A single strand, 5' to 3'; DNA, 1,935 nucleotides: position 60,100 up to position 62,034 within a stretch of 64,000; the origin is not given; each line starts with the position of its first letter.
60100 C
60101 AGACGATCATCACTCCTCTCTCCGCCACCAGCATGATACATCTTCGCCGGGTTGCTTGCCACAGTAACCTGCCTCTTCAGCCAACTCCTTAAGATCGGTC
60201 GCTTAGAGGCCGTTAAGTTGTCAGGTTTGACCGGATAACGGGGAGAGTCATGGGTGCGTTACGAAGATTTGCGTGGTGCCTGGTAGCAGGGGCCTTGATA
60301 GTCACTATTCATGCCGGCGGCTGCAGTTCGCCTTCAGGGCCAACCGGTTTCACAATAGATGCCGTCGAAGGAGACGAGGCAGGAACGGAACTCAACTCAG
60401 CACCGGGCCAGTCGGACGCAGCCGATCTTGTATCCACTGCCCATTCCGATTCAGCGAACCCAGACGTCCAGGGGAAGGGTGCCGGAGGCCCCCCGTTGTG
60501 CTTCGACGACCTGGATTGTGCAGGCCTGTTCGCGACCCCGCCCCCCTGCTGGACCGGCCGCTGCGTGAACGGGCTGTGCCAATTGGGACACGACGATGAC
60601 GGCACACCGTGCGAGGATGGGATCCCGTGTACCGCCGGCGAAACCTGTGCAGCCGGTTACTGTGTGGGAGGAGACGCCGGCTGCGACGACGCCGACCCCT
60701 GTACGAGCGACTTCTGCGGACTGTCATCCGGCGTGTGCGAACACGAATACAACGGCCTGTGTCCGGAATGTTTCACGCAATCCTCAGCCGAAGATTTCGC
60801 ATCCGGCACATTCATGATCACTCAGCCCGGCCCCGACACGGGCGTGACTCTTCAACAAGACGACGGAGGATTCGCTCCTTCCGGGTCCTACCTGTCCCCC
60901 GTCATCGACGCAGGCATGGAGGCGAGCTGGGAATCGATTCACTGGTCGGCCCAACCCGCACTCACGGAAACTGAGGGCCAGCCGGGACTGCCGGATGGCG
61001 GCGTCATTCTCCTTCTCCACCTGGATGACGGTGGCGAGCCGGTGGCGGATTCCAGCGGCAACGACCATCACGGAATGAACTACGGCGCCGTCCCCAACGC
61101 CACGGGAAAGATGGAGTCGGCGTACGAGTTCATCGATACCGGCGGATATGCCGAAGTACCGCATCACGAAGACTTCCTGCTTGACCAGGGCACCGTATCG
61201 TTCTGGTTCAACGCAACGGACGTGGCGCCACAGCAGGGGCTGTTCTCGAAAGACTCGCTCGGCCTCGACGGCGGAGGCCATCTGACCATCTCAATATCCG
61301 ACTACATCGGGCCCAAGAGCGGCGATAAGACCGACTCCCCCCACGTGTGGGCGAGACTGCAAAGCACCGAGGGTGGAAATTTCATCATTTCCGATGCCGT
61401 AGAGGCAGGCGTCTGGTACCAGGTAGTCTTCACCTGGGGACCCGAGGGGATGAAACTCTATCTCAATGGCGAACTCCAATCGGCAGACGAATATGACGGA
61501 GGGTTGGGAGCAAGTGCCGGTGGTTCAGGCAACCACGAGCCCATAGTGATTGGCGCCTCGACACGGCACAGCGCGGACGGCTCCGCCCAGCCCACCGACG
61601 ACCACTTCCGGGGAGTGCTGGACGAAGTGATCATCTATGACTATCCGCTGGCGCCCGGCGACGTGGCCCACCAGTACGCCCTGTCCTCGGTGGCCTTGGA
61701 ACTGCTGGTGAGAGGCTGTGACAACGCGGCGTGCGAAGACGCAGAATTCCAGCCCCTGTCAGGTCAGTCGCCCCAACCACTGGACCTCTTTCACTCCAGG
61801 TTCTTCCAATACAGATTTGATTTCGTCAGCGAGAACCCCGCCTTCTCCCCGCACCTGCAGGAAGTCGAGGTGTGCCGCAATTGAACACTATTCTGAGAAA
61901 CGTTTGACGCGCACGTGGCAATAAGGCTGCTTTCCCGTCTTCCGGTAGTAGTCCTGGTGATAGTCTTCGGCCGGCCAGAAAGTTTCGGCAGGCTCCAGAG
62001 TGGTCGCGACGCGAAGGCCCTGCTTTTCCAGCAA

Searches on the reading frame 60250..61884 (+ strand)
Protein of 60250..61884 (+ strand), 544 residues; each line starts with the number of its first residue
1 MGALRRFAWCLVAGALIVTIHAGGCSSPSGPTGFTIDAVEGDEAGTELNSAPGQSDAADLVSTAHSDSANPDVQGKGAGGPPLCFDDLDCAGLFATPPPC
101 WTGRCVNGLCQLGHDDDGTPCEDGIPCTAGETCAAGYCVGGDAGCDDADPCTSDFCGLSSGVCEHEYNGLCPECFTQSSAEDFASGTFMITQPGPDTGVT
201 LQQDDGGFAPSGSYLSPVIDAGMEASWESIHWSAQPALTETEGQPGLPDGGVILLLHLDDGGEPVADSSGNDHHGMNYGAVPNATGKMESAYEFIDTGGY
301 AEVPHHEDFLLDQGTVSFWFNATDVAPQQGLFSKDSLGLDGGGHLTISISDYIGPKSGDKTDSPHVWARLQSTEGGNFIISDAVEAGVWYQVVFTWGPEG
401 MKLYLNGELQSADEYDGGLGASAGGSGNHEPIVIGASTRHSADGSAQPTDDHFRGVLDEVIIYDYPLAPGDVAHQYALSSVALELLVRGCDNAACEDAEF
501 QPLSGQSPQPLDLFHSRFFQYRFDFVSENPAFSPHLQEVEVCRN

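Call 25: search_protein_families(library=pfam, proteins=[window:60250-61884:+], max_evalue=0.00001)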
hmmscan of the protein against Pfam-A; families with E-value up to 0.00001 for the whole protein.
window:60250-61884:+ (544 aa): 1 family
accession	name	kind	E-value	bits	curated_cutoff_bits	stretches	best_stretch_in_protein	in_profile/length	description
PF13385.13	Laminin_G_3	-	4.6e-18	66.2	27.6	1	297-473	3-151/151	Concanavalin A-like lectin/glucanases superfamily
